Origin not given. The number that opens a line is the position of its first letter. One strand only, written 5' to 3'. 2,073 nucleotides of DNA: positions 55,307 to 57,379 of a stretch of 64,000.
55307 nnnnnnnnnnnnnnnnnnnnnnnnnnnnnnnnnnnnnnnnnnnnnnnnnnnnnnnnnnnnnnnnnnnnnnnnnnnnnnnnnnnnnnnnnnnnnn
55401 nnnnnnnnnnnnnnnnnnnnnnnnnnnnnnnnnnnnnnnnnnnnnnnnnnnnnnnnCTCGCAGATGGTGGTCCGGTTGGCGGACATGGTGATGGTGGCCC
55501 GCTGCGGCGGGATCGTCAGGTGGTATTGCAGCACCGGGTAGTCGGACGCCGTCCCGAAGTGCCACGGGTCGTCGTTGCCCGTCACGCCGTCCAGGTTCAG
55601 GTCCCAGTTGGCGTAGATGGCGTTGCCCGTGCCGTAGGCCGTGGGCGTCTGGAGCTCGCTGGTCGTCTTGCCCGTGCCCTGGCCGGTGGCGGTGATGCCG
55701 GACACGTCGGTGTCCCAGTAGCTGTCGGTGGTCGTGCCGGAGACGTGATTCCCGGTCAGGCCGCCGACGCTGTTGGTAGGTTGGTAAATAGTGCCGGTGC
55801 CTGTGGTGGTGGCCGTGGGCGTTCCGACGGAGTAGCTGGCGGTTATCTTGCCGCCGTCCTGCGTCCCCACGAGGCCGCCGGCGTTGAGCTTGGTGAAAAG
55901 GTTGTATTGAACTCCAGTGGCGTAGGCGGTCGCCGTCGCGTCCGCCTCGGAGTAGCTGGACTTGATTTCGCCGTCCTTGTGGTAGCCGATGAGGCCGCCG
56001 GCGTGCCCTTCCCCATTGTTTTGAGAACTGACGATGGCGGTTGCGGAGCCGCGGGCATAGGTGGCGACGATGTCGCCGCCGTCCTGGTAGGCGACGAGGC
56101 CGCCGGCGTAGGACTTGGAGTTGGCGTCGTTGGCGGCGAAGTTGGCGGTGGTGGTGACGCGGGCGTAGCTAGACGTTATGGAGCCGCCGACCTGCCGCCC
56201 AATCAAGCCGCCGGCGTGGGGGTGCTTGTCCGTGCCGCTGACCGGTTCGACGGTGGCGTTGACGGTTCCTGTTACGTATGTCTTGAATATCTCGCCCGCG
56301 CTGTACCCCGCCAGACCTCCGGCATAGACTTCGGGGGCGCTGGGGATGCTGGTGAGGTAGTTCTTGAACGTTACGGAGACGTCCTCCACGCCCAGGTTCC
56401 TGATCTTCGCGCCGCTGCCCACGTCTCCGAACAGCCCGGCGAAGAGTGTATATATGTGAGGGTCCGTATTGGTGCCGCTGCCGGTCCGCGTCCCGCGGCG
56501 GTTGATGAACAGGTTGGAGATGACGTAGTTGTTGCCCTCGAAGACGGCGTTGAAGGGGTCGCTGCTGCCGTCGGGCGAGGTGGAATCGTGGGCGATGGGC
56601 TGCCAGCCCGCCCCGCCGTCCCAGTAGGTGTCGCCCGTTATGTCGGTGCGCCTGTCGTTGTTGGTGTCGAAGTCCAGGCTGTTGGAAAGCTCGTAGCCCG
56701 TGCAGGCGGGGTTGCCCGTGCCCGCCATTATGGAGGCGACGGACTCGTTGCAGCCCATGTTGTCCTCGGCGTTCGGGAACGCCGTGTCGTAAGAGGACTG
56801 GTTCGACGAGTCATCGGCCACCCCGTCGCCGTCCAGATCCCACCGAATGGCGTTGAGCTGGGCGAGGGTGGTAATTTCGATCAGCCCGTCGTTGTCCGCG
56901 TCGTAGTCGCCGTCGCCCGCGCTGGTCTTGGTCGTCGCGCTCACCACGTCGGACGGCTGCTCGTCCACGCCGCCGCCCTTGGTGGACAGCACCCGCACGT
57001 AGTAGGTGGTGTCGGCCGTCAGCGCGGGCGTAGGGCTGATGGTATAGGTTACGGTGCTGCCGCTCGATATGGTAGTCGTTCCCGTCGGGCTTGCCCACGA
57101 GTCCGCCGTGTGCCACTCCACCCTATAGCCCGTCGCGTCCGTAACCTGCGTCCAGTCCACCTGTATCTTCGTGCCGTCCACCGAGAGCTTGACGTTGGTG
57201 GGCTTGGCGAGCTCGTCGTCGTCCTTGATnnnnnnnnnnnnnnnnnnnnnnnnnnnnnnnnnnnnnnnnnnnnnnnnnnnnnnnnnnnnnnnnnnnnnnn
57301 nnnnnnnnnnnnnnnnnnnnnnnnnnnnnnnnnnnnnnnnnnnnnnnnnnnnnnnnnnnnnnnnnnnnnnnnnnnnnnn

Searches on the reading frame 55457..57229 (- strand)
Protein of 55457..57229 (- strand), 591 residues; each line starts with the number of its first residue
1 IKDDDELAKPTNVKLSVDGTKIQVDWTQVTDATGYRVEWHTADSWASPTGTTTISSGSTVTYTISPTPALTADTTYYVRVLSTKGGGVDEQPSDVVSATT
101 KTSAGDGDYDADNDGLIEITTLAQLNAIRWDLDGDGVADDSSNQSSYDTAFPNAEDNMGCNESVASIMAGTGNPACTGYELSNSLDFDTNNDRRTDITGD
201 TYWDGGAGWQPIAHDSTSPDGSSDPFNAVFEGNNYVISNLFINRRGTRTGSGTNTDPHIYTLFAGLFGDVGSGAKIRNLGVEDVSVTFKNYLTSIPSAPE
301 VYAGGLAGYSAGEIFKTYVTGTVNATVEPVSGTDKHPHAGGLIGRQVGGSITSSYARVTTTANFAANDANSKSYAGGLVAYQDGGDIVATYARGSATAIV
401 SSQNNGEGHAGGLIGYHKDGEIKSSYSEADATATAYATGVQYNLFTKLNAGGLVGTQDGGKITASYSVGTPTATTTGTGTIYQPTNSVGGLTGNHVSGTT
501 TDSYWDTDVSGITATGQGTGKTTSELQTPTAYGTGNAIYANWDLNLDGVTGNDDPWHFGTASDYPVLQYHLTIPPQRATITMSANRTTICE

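Call 9: search_protein_families(library=pfam, max_evalue=0.01, proteins=[window:55457-57229:-])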
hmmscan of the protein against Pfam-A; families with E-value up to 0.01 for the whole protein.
window:55457-57229:- (591 aa): 4 families
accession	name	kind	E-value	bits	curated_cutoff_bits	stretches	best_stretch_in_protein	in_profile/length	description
PF07581.17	Glug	-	8.1e-13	48.3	20.5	0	338-359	4-26/28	The GLUG motif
PF00041.27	fn3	-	1.3e-07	32.2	25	1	9-98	2-83/84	Fibronectin type III domain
PF16383.10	DUF4992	-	0.0054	16.9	29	0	12-81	56-122/183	Domain of unknown function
PF16656.11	Pur_ac_phosph_N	-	0.0071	17.3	30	1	10-100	1-93/93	Purple acid Phosphatase, N-terminal domain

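Call 76: search_protein_families(library=ncbifam, max_evalue=1, proteins=[window:55457-57229:-])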
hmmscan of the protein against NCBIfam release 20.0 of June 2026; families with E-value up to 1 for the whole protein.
window:55457-57229:- (591 aa): 1 family
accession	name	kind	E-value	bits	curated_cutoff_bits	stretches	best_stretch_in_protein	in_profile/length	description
NF040760.1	AgaE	equivalog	0.046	13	500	1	331-372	199-240/292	PTS N-acetylgalactosamine transporter subunit IID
